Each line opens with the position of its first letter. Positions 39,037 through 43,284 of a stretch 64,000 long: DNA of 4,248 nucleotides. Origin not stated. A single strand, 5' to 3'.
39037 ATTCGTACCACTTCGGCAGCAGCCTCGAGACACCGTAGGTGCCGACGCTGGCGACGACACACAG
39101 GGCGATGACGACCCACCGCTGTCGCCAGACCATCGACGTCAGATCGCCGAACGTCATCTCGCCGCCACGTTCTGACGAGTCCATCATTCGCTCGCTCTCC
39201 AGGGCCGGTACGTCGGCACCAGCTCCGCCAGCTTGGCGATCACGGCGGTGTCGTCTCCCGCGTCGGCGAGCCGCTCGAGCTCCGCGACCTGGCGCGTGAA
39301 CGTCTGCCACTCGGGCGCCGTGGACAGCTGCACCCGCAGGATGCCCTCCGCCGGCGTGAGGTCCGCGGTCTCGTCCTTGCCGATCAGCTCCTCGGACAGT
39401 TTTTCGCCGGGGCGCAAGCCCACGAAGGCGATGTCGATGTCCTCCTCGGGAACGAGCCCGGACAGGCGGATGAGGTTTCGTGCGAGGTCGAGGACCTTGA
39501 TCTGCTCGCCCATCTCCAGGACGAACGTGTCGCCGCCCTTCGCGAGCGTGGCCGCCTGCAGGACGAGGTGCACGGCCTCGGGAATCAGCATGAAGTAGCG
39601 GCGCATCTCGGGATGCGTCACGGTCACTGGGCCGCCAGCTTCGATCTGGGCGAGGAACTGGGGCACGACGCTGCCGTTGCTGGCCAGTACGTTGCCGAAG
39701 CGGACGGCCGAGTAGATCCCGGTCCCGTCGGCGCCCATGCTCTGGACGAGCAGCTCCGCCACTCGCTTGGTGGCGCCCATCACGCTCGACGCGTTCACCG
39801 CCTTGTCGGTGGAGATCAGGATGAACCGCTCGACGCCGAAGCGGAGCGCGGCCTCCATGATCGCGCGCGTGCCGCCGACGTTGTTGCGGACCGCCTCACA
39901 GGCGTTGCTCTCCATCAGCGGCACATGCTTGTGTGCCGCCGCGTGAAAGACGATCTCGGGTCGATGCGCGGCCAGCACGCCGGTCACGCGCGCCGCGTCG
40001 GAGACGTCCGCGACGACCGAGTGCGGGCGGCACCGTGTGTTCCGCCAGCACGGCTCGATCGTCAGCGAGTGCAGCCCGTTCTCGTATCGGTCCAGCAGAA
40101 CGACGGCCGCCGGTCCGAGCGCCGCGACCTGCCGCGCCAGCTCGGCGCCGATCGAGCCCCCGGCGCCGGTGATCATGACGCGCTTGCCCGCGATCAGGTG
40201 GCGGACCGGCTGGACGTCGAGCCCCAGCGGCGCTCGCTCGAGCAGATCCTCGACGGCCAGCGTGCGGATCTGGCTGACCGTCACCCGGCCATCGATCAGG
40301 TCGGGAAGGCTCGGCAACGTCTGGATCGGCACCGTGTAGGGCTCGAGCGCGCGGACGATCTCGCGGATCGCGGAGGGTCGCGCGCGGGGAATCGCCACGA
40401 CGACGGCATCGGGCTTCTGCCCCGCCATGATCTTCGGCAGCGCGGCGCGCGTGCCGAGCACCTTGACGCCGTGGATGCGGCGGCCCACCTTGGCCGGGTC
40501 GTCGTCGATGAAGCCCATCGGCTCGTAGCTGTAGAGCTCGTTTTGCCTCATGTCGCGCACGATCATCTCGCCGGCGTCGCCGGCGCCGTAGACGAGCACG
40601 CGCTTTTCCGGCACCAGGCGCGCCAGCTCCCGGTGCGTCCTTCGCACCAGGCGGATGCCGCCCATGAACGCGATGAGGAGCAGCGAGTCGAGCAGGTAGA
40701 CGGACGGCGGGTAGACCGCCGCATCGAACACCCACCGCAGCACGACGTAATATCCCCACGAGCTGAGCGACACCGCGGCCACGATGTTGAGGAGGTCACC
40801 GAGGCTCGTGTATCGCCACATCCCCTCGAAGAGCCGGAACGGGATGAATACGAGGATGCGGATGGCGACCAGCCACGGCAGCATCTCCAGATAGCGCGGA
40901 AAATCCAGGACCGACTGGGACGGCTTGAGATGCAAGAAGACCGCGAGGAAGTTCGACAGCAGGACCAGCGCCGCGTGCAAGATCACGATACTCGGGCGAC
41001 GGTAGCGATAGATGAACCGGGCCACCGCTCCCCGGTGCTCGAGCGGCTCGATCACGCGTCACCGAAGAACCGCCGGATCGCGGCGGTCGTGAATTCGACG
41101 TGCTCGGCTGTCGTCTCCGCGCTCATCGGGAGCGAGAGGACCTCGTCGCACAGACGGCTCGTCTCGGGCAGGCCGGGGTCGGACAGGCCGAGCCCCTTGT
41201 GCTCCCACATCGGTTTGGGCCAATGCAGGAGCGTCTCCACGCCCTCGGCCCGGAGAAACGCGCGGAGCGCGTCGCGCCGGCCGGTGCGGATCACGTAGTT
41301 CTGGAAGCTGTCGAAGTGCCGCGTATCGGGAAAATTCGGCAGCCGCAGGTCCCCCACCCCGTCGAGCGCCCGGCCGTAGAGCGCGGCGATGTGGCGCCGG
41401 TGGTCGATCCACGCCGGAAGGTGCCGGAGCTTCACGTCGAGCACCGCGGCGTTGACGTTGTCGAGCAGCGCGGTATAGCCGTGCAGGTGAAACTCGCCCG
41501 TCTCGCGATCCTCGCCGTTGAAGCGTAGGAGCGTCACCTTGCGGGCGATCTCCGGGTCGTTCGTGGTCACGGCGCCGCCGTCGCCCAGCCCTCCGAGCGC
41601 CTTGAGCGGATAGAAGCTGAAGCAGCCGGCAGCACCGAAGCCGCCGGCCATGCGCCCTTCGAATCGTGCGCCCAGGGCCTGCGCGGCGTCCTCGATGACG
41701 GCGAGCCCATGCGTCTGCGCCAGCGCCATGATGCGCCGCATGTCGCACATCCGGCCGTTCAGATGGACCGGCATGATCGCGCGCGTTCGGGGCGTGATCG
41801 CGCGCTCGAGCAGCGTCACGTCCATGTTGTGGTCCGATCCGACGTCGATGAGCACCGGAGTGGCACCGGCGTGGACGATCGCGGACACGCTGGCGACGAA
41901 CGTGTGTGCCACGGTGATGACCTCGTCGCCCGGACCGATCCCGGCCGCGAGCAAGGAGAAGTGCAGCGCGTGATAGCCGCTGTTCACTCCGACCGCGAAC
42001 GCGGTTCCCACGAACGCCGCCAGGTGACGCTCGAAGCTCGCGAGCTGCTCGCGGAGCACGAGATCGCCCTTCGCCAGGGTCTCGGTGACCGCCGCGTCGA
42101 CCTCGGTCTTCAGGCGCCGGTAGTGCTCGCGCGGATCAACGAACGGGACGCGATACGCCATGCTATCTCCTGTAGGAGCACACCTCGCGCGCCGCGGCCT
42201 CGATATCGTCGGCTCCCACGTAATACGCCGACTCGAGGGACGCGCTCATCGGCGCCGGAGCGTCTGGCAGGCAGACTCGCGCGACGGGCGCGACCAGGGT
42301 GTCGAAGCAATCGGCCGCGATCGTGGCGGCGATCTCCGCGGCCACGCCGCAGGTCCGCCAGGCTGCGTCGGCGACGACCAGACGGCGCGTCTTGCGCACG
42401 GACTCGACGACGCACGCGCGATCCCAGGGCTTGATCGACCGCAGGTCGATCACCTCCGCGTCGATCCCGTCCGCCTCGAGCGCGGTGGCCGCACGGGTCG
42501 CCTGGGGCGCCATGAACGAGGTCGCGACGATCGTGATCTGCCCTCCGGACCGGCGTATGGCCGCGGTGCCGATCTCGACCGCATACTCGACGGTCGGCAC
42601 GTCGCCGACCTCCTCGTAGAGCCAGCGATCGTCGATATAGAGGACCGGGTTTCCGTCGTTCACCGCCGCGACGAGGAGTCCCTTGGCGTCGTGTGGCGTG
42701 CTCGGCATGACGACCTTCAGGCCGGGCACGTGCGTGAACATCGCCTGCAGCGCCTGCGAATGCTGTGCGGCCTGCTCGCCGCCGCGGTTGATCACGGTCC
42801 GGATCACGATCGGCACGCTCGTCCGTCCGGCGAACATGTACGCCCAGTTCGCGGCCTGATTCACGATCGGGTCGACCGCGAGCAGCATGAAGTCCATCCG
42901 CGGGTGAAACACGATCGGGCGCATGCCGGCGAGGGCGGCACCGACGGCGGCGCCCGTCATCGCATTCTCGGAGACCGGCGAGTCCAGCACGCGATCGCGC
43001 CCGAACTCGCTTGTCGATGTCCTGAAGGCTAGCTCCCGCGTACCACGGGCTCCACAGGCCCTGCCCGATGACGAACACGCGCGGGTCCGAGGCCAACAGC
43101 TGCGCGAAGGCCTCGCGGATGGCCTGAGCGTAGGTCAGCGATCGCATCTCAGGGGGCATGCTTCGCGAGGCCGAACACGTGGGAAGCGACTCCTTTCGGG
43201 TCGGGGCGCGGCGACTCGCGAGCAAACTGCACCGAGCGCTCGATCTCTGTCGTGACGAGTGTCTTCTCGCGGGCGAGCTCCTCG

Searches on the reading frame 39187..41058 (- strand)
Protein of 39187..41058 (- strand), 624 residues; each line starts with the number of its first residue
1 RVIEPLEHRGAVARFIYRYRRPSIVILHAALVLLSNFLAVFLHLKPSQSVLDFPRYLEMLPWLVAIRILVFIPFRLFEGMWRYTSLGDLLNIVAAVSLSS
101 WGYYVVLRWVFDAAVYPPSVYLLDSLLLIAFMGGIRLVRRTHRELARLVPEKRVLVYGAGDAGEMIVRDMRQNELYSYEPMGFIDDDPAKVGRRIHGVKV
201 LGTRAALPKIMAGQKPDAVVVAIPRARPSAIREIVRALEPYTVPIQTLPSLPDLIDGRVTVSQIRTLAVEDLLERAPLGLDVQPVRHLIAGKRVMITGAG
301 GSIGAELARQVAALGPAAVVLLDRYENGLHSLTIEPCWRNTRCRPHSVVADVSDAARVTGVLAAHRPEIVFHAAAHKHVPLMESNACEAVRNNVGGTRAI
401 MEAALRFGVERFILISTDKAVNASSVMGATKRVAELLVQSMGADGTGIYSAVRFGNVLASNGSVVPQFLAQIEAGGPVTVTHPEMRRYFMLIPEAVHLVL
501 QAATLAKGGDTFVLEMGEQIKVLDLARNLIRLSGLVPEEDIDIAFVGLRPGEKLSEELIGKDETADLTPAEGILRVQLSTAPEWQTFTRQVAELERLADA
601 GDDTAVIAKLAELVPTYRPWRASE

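Call 89: search_protein_families(library=ncbifam, proteins=[window:39187-41058:-], max_evalue=0.00001)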
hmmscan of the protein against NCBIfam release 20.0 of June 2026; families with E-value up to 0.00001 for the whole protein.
window:39187-41058:- (624 aa): 21 families
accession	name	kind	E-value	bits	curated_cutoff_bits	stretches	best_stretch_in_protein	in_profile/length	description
TIGR03589.1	PseB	equivalog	6e-47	160.2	407.75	1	290-565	3-268/324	UDP-N-acetylglucosamine 4,6-dehydratase (inverting)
TIGR04130.1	FnlA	equivalog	1.1e-37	129.7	730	1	291-564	4-270/337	UDP-N-acetylglucosamine 4,6-dehydratase/5-epimerase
TIGR03025.1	EPS_sugtrans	subfamily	2.1e-20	73.4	295.55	1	32-269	7-242/445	exopolysaccharide biosynthesis polyprenyl glycosylphosphotransferase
TIGR03023.1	WcaJ_sugtrans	equivalog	1.5e-18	67.4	410.75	1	29-269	4-247/453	undecaprenyl-phosphate glucose phosphotransferase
TIGR01181.1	dTDP_gluc_dehyt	equivalog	2.2e-13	50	365.1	1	294-420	2-128/321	dTDP-glucose 4,6-dehydratase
TIGR01179.1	galE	equivalog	7.9e-12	44.6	262.3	1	293-418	1-122/332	UDP-glucose 4-epimerase GalE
TIGR01214.1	rmlD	equivalog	2.6e-11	43.2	224.05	1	293-418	1-101/285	dTDP-4-dehydrorhamnose reductase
TIGR02622.1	CDP_4_6_dhtase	equivalog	8.6e-11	41.5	278.45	1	290-425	3-137/352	CDP-glucose 4,6-dehydratase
TIGR03466.1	HpnA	hypoth_equivalog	1.1e-10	40.9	367.65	1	293-424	2-120/327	hopanoid-associated sugar epimerase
TIGR04180.1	EDH_00030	hypoth_equivalog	6.7e-09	35.2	475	1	294-421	1-125/297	NAD-dependent 4,6-dehydratase LegB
TIGR03022.1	WbaP_sugtrans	subfamily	1.1e-08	34.9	403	1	68-269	40-246/456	undecaprenyl-phosphate galactose phosphotransferase WbaP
NF007582.0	PRK10217.1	equivalog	1.3e-08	34.4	698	1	292-406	2-114/355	dTDP-glucose 4,6-dehydratase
NF004526.0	PRK05872.1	subfamily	2.1e-08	33.7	276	1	289-360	8-75/297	short-chain dehydrogenase/reductase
NF004825.0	PRK06181.1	equivalog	2.6e-08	33.5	215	1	289-363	4-75/268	SDR family oxidoreductase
NF041293.1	G6PDh_Azf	equivalog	6.6e-08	32.3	400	1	292-424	3-122/252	NAD-dependent glucose-6-phosphate dehydrogenase Azf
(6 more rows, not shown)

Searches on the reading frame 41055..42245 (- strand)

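Call 89: search_protein_families(library=ncbifam, proteins=[window:41055-42245:-], max_evalue=0.00001)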
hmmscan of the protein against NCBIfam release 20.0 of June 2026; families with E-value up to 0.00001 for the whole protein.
window:41055-42245:- (397 aa): 16 families
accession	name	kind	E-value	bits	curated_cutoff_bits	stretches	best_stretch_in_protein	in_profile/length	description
TIGR03588.1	PseC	equivalog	1.8e-59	201.6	423.5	1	51-392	15-378/380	UDP-4-amino-4,6-dideoxy-N-acetyl-beta-L-altrosamine transaminase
NF008658.2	PRK11658.1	equivalog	4.6e-53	180.2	631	1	51-393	18-376/379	UDP-4-amino-4-deoxy-L-arabinose aminotransferase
NF008687.0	PRK11706.1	equivalog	4.6e-52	177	375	1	71-394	36-374/375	dTDP-4-amino-4,6-dideoxygalactose transaminase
TIGR04181.1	NHT_00031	hypoth_equivalog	9.1e-52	176.1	420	1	68-373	32-357/359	LegC family aminotransferase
TIGR04427.1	PLP_DesI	equivalog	1.5e-43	149.4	650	1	69-390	55-379/390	dTDP-4-dehydro-6-deoxyglucose aminotransferase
TIGR02379.1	ECA_wecE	subfamily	1.1e-42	146.2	434.85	1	33-342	2-321/376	dTDP-4-amino-4,6-dideoxy-D-glucose transaminase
NF011936.0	PRK15407.1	equivalog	1.4e-40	139.4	423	1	47-246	51-253/440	lipopolysaccharide biosynthesis protein RfbH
NF004770.0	PRK06108.1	subfamily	6.3e-09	35.1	422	1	59-186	73-209/396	pyridoxal phosphate-dependent aminotransferase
NF002878.0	PRK03321.1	subfamily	1.8e-08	33.5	374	1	66-159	57-151/352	histidinol-phosphate transaminase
NF004650.0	PRK05994.1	equivalog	9.9e-08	31.2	667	1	69-190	66-188/427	O-acetylhomoserine aminocarboxypropyltransferase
NF005816.0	PRK07682.1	equivalog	4.4e-07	28.9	620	1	92-186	101-202/390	aminotransferase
NF004621.0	PRK05957.1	equivalog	5.3e-07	28.7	498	1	96-163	103-170/389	pyridoxal phosphate-dependent aminotransferase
NF041364.1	GntC_guanitoxin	equivalog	9.6e-07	28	415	1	50-187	28-174/356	guanitoxin biosynthesis PLP-dependent (S)-gamma-hydroxy-L-arginine cyclodehydratase GntC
NF006488.0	PRK08912.1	equivalog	1.8e-06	27.1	498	1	64-158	68-164/387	aminotransferase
NF006569.0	PRK09082.1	subfamily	4.4e-06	26.1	420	1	59-158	67-168/386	methionine aminotransferase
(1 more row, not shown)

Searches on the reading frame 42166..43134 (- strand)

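Call 89: search_protein_families(library=ncbifam, proteins=[window:42166-43134:-], max_evalue=0.00001)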
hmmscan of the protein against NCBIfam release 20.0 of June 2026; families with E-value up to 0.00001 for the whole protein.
window:42166-43134:- (323 aa): 7 families
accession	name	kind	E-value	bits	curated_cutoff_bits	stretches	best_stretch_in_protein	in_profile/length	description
NF006667.0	PRK09212.1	subfamily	4.3e-87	292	321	1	42-321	46-325/327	pyruvate dehydrogenase complex E1 component subunit beta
NF008854.0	PRK11892.1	equivalog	2.1e-82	277.3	454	1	42-319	184-462/464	pyruvate dehydrogenase complex E1 component subunit beta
NF004559.0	PRK05899.2-5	equivalog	6.7e-22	77.5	488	1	47-319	360-624/627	transketolase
TIGR00204.1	dxs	equivalog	5.8e-16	58.1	465.95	1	47-306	352-600/616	1-deoxy-D-xylulose-5-phosphate synthase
NF008968.0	PRK12315.1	subfamily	7.2e-09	34.5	510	1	47-269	321-534/582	1-deoxy-D-xylulose-5-phosphate synthase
NF004556.0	PRK05899.2-2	equivalog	1.9e-08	33.1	575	1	81-277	400-598/639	transketolase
NF003933.0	PRK05444.2-2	equivalog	2.2e-06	26.5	395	1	121-275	401-560/606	1-deoxy-D-xylulose-5-phosphate synthase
